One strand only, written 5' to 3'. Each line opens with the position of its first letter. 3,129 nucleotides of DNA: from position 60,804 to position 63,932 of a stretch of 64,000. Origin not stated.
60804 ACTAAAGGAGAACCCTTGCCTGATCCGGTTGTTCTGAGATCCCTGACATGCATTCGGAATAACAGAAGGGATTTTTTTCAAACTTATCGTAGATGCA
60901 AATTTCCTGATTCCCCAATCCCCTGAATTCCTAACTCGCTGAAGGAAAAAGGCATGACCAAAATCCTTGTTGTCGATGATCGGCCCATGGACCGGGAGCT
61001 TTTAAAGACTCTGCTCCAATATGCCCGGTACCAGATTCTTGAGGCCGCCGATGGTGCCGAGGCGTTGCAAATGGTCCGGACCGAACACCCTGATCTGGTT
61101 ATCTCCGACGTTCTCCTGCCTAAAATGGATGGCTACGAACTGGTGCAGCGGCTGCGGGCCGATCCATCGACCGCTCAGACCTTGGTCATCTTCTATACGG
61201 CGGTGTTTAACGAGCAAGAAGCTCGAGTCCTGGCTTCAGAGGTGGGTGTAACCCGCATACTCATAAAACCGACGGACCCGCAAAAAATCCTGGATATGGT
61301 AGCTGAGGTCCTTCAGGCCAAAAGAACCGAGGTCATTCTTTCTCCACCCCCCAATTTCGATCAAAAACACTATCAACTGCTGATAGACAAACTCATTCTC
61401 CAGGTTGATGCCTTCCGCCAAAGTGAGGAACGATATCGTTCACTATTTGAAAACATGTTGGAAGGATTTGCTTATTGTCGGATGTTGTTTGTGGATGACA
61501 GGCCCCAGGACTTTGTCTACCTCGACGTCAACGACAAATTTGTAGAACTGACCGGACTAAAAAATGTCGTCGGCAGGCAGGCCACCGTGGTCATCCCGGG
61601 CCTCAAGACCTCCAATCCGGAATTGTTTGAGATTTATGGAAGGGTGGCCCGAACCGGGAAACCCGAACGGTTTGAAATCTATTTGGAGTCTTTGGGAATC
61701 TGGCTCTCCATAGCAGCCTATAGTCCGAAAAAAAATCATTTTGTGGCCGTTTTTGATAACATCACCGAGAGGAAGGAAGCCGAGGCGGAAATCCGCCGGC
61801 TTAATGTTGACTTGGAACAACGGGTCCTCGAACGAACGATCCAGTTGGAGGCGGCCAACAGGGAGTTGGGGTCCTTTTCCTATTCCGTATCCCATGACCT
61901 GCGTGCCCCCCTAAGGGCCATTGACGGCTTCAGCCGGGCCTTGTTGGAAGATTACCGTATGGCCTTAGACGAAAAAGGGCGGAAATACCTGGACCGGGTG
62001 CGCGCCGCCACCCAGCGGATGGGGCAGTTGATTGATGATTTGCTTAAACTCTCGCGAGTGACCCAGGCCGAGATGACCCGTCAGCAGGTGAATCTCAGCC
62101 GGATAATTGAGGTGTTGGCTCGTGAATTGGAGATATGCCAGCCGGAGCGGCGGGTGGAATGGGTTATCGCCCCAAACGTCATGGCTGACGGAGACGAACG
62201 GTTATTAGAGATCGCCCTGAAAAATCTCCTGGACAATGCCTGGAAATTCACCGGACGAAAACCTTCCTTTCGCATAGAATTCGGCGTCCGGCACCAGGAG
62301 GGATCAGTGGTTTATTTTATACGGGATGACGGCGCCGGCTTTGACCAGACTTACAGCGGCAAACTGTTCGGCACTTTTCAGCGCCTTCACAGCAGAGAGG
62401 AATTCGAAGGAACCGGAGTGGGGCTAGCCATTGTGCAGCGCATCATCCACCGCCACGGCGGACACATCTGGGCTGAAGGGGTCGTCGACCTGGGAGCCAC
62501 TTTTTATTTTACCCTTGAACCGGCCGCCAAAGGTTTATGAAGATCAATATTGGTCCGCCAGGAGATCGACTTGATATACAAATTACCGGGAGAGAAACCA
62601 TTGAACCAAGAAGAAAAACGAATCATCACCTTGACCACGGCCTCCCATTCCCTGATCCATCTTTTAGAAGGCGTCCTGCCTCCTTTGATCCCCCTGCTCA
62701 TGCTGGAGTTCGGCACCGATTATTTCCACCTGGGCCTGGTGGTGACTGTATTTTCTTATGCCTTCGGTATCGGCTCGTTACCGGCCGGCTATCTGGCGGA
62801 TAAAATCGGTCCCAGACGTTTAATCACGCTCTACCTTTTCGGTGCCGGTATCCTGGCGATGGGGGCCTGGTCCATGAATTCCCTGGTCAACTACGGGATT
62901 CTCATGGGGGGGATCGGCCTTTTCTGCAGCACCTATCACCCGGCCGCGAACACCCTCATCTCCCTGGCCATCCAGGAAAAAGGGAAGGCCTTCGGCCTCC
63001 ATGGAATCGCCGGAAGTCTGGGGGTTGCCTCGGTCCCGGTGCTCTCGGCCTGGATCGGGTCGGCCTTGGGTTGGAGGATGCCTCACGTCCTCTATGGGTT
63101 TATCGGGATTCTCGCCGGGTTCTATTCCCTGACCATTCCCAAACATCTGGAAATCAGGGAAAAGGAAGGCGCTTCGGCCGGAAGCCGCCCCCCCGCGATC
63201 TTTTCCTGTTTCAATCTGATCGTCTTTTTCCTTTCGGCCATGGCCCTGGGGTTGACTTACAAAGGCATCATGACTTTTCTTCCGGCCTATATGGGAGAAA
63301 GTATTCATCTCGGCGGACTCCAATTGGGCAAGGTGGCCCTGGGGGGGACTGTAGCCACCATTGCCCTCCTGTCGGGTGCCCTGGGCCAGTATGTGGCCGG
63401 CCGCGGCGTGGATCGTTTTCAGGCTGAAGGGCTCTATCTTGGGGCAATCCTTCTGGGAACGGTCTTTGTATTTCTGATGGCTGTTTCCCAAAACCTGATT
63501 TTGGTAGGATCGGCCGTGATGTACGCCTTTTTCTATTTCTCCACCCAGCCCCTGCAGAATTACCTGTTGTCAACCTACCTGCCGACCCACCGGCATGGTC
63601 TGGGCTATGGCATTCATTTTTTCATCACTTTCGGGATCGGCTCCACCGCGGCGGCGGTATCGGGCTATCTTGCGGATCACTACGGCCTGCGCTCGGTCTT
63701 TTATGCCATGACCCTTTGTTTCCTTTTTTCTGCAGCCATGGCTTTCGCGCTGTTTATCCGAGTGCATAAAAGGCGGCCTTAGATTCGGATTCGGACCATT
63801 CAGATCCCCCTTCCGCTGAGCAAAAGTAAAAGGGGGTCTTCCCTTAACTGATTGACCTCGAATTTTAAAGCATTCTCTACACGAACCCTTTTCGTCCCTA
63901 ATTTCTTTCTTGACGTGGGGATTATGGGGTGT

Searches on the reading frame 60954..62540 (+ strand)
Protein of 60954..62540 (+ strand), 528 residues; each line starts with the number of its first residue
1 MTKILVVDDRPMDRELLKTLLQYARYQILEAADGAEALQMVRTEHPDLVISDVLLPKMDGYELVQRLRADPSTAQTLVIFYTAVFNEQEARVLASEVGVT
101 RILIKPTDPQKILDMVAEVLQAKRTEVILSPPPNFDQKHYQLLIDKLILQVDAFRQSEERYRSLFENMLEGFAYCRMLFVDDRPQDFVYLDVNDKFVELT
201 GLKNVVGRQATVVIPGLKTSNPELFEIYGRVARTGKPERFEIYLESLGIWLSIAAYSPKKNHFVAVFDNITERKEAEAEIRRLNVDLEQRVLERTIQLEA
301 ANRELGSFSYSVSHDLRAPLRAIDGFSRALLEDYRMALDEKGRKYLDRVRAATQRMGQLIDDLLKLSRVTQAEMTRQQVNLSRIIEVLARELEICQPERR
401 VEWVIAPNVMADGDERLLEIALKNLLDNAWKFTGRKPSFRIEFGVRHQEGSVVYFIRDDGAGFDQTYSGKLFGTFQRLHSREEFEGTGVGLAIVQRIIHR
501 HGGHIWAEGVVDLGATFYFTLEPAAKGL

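Call 72: search_protein_families(library=pfam, proteins=[window:60954-62540:+], max_evalue=1e-8)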
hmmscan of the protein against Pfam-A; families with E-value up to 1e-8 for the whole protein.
window:60954-62540:+ (528 aa): 3 families
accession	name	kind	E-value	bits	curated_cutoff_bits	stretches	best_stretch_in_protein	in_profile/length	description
PF00072.30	Response_reg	-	1.9e-25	89.6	30.2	1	4-116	1-110/111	Response regulator receiver domain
PF02518.31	HATPase_c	-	3.9e-20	72.8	26.4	1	413-522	1-108/111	Histidine kinase-, DNA gyrase B-, and HSP90-like ATPase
PF00512.31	HisKA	-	2.3e-15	56.8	26.9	1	306-370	3-64/66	His Kinase A (phospho-acceptor) domain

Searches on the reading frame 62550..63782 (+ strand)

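Call 72: search_protein_families(library=pfam, proteins=[window:62550-63782:+], max_evalue=1e-8)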
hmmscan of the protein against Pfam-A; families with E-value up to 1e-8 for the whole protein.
window:62550-63782:+ (410 aa): 1 family
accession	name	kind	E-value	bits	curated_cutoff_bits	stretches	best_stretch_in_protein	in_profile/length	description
PF07690.21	MFS_1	-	1.2e-51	176.2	33.4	2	34-368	6-346/347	Major Facilitator Superfamily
